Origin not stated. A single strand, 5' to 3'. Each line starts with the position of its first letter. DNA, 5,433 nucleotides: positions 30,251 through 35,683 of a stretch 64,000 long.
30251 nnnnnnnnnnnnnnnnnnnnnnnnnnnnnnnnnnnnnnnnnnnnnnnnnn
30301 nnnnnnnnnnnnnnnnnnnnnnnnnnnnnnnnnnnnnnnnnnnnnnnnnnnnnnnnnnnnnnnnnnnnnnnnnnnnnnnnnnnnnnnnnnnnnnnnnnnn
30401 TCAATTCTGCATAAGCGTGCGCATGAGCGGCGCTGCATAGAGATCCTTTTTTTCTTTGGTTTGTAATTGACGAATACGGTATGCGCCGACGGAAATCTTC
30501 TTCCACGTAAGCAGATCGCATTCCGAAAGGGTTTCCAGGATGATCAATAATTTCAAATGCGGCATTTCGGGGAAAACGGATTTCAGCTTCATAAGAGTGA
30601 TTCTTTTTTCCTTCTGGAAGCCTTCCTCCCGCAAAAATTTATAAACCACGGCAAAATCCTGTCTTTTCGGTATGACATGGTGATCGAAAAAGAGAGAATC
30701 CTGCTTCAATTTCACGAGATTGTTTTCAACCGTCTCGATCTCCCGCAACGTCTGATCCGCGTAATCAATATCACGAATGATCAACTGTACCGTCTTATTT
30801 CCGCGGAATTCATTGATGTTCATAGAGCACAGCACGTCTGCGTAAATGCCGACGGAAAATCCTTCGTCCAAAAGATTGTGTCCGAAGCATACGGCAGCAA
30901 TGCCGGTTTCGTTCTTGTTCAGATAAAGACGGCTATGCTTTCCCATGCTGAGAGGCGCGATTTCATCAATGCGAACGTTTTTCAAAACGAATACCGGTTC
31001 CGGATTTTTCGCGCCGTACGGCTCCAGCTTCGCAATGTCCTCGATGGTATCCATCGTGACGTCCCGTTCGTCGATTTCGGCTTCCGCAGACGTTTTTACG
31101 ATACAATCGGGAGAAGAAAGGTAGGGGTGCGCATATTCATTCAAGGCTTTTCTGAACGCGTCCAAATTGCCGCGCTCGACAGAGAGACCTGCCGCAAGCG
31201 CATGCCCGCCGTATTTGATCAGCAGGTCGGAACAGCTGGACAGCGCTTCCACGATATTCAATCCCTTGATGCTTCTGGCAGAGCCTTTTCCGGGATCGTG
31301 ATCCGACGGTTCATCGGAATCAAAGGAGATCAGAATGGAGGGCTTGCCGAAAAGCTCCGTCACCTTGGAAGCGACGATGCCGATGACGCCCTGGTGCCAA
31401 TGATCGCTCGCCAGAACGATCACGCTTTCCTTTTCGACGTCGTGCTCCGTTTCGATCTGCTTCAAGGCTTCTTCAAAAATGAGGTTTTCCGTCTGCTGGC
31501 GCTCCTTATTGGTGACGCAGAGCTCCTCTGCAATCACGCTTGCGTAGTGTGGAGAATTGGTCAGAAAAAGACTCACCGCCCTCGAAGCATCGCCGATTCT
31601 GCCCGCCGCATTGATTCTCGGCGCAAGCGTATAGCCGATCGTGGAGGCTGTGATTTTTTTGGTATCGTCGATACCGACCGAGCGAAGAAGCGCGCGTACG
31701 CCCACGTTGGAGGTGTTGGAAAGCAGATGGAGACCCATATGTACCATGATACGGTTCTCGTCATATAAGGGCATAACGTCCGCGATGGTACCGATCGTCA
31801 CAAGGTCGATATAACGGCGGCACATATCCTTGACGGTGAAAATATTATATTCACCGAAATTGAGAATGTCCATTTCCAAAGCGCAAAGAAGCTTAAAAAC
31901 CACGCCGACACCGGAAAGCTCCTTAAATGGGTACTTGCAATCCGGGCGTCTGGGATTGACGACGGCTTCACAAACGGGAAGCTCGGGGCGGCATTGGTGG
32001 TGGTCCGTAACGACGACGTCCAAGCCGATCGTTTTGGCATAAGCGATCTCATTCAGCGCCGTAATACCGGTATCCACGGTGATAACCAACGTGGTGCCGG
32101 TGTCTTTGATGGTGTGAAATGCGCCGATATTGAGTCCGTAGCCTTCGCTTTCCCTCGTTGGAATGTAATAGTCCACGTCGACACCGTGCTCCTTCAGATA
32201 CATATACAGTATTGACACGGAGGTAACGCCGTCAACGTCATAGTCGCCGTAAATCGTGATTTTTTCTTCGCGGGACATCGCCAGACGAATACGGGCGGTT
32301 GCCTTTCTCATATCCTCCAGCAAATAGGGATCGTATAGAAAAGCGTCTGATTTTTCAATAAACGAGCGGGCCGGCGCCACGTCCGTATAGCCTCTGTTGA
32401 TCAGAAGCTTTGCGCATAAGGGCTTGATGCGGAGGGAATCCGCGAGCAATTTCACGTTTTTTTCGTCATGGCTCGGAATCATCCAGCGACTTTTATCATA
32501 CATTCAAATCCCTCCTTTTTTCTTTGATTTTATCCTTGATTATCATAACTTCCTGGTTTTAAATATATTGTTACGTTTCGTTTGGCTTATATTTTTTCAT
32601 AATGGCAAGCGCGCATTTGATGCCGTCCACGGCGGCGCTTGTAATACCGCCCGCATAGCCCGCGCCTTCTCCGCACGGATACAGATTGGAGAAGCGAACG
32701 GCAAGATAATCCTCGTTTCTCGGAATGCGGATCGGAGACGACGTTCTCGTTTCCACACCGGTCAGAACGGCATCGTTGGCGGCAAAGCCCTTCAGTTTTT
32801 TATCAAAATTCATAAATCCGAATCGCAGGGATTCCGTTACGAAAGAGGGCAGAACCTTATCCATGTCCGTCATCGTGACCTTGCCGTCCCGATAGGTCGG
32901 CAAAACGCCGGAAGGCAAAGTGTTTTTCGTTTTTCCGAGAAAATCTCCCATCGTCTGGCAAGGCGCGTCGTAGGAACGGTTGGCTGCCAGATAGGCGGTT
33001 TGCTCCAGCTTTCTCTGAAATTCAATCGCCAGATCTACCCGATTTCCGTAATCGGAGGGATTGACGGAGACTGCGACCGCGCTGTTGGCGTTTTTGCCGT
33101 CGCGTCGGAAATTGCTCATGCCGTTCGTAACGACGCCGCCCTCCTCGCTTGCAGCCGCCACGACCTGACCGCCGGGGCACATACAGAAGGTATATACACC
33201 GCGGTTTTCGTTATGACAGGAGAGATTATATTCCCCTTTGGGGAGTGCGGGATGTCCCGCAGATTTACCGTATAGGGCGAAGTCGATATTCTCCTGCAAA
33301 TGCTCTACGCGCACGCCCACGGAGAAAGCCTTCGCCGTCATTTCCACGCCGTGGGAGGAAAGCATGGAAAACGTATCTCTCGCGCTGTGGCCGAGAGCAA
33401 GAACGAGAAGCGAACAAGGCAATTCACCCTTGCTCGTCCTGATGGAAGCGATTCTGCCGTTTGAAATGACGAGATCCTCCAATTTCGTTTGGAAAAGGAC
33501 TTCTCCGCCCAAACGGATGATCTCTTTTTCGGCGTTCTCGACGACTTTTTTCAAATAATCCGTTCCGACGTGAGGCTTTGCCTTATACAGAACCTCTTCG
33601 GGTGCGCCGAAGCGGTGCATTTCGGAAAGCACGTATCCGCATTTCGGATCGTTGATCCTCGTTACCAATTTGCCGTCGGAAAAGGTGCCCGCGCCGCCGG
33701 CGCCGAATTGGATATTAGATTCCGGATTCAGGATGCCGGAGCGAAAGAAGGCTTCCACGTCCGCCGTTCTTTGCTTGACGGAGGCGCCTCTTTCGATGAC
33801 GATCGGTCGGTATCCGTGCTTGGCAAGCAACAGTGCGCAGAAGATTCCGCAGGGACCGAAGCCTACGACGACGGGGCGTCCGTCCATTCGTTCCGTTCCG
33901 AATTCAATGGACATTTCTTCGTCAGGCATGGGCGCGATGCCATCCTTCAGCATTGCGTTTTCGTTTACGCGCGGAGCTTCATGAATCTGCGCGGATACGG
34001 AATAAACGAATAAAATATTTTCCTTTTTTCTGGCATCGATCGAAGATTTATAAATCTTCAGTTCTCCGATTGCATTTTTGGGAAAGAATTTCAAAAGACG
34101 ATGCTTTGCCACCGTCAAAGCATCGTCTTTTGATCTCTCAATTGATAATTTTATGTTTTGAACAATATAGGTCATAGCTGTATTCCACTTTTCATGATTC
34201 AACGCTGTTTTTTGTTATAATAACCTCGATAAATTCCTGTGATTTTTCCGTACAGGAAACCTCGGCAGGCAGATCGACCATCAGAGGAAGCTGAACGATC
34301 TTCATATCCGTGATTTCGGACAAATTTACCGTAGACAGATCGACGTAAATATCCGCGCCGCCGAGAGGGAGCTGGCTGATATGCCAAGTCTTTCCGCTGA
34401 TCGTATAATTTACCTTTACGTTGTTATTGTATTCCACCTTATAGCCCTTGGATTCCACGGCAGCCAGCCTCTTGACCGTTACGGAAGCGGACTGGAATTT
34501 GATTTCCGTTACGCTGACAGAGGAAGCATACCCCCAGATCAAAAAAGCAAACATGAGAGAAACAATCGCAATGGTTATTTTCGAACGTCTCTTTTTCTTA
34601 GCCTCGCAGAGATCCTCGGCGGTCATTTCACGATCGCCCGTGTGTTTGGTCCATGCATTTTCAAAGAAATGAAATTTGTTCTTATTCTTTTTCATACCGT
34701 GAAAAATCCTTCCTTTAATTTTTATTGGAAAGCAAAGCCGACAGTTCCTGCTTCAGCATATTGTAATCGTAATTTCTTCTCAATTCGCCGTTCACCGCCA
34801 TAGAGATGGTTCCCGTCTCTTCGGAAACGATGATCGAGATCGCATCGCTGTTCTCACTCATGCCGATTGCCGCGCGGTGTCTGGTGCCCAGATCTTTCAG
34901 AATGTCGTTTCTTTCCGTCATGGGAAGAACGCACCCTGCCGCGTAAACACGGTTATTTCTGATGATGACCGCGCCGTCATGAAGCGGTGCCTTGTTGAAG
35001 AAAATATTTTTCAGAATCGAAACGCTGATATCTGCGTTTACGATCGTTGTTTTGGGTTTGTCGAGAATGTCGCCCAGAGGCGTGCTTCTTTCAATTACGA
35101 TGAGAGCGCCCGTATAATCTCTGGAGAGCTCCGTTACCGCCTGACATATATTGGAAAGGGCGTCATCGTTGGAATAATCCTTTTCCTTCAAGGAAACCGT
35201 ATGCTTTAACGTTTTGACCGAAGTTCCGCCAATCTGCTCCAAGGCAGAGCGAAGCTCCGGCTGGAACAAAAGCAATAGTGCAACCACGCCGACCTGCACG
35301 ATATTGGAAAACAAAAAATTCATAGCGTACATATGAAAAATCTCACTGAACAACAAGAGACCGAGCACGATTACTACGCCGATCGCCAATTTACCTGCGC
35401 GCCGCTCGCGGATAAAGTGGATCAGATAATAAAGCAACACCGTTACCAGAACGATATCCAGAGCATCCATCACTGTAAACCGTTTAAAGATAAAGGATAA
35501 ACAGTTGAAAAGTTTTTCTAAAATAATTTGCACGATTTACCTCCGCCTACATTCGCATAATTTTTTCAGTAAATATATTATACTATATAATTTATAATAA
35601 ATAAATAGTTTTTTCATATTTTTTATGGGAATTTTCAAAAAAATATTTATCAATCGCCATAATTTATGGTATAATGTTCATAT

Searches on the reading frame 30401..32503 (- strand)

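Call 84: search_protein_families(library=pfam, proteins=[window:30401-32503:-], max_evalue=0.00001)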
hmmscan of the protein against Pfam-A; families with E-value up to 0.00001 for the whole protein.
window:30401-32503:- (700 aa): 3 families
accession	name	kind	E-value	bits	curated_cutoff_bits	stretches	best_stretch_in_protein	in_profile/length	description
PF01368.27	DHH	-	3.2e-31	108.6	28.1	1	81-239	1-125/125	DHH family, N-terminal domain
PF17768.7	RecJ_OB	-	3.4e-24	85.4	27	1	474-578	2-107/107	RecJ OB domain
PF02272.25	DHHA1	-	5.9e-15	56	25.9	1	360-458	3-100/102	DHHA1 domain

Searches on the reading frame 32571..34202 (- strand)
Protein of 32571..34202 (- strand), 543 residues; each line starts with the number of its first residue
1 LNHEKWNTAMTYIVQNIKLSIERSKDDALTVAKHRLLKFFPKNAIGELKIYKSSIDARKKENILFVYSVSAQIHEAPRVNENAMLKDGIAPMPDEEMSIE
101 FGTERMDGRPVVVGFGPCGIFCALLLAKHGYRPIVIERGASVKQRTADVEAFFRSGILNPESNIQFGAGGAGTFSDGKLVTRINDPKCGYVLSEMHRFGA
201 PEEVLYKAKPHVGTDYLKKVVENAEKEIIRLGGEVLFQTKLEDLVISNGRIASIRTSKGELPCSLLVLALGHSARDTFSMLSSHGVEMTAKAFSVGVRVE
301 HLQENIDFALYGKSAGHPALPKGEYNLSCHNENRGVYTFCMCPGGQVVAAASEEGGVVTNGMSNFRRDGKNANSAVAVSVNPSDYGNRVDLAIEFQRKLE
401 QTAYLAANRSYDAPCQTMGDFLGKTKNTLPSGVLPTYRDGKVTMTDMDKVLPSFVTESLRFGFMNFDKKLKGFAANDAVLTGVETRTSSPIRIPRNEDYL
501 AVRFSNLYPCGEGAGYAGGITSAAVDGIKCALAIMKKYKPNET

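Call 84: search_protein_families(library=pfam, proteins=[window:32571-34202:-], max_evalue=0.00001)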
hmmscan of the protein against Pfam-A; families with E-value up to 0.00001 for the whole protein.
window:32571-34202:- (543 aa): 3 families
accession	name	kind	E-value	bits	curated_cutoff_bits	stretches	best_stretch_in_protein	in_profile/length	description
PF21688.3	FAD-depend_C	-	6e-72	242.4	27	1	292-487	1-197/197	FAD-dependent protein, C-terminal domain-like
PF01266.30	DAO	-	1.4e-07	31.8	27.9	0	220-304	151-236/353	FAD dependent oxidoreductase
PF03486.20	HI0933_like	-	4.6e-06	26.7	50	0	111-143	4-36/244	HI0933-like protein Rossmann domain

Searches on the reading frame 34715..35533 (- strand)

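Call 84: search_protein_families(library=pfam, proteins=[window:34715-35533:-], max_evalue=0.00001)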
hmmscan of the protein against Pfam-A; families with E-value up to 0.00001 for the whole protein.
window:34715-35533:- (272 aa): 2 families
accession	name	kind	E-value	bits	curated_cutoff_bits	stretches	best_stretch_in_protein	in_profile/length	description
PF02457.21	DAC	-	8.6e-42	141.9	27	1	131-250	2-118/119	DisA bacterial checkpoint controller nucleotide-binding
PF19293.4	CdaA_N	-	7e-13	49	23.8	1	17-93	3-80/81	CdaA N-terminal transmembrane domain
